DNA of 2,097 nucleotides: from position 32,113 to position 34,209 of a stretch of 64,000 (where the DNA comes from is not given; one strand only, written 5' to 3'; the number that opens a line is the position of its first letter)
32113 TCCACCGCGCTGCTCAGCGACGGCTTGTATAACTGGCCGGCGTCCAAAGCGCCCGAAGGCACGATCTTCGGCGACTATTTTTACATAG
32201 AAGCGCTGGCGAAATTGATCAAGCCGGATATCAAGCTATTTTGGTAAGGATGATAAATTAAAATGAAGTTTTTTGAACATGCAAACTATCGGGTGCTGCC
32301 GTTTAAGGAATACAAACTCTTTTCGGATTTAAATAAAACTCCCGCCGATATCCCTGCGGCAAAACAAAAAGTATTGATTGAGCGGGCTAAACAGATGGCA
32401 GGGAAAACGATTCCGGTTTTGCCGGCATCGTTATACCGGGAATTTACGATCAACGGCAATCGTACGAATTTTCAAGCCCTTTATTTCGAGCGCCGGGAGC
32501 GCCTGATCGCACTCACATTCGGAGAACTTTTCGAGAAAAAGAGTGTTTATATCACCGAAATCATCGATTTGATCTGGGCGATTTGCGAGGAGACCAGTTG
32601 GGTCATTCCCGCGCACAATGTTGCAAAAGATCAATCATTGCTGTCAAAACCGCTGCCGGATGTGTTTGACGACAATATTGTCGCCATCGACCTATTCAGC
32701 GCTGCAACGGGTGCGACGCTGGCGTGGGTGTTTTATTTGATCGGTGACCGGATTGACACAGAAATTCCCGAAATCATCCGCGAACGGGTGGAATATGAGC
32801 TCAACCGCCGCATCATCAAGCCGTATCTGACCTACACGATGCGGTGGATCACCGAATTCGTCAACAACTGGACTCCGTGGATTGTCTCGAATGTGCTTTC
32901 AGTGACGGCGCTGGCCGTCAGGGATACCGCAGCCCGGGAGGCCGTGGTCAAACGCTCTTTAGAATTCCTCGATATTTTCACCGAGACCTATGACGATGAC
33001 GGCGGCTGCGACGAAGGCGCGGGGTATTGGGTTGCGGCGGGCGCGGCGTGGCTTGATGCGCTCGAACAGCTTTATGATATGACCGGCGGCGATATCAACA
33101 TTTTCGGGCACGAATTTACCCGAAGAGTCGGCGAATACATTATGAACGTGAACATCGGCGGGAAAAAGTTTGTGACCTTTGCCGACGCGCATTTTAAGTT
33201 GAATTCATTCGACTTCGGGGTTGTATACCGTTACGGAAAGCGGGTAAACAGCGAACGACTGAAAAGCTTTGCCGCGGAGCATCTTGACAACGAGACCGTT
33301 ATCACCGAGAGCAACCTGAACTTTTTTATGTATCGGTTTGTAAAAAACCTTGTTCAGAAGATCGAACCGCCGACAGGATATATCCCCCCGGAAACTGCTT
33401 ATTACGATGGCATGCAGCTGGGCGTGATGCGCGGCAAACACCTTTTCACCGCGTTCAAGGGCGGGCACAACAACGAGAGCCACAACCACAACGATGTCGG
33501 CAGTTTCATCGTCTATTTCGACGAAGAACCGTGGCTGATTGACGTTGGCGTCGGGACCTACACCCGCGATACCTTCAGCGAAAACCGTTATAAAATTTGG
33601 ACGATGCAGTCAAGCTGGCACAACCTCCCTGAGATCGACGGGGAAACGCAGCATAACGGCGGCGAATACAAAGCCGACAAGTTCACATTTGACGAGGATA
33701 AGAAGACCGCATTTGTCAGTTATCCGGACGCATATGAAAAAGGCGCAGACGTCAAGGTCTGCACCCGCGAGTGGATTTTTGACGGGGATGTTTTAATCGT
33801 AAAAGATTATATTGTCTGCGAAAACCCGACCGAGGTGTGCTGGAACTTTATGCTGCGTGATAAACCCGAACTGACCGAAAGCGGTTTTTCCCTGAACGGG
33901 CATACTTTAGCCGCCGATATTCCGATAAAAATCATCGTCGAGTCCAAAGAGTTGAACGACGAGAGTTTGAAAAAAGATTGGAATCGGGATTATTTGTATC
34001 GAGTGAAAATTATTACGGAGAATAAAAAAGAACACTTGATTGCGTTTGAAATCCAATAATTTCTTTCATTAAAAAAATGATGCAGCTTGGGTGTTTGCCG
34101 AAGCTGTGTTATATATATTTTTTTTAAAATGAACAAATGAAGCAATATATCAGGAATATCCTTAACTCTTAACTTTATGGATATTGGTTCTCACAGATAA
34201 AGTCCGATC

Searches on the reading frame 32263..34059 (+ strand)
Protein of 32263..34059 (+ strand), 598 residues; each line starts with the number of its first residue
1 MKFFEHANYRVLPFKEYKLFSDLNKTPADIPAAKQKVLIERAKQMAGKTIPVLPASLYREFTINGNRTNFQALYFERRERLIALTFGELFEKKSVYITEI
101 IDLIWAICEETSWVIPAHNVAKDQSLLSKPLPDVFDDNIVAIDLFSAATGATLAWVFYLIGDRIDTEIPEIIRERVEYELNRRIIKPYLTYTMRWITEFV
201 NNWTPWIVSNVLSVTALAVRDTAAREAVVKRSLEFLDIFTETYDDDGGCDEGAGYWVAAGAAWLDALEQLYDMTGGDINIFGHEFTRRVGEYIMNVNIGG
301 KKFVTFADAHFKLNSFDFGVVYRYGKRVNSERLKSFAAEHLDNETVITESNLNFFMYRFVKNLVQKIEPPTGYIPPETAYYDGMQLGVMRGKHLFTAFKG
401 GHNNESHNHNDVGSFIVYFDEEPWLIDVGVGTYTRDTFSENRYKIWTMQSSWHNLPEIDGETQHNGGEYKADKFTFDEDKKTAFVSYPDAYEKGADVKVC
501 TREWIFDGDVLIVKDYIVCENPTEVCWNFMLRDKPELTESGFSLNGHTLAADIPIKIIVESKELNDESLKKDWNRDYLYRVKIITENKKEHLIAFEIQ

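Call 25: find_encoding_contigs(protein=window:32263-34059:+, flank=10000, max_places=1)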
Protein window:32263-34059:+ (598 aa): 11 contigs read that carry it; 1 place shown.
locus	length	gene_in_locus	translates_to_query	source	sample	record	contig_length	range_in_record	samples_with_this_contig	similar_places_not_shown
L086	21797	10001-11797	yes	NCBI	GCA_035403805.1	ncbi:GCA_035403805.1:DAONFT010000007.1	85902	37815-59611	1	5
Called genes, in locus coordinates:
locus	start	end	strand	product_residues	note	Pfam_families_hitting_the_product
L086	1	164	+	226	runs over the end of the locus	PF00072:Response_reg, PF00486:Trans_reg_C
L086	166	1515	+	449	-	PF00512:HisKA (weak), PF02518:HATPase_c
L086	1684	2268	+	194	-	PF10925:DUF2680 (weak)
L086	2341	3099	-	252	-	PF10920:DUF2705 (weak)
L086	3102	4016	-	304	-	PF00005:ABC_tran, PF13304:AAA_21 (weak), PF13732:DrrA1-3_C (weak)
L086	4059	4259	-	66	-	PF13396:PLDc_N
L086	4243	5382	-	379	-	PF01381:HTH_3, PF12844:HTH_19, PF13443:HTH_26 (weak), PF13560:HTH_31 (weak)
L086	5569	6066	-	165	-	PF01590:GAF, PF13185:GAF_2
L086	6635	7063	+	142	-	PF01957:NfeD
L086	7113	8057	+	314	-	PF01145:Band_7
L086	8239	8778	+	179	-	PF01812:5-FTHF_cyc-lig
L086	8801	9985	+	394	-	PF07470:Glyco_hydro_88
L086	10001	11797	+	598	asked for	PF07940:Hepar_II_III_C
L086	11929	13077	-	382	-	PF13439:Glyco_transf_4, PF13579:Glyco_trans_4_4, PF00534:Glycos_transf_1, PF13692:Glyco_trans_1_4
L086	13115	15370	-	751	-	PF22666:Glyco_hydro_2_N2, PF00703:Glyco_hydro_2 (weak), PF02836:Glyco_hydro_2_C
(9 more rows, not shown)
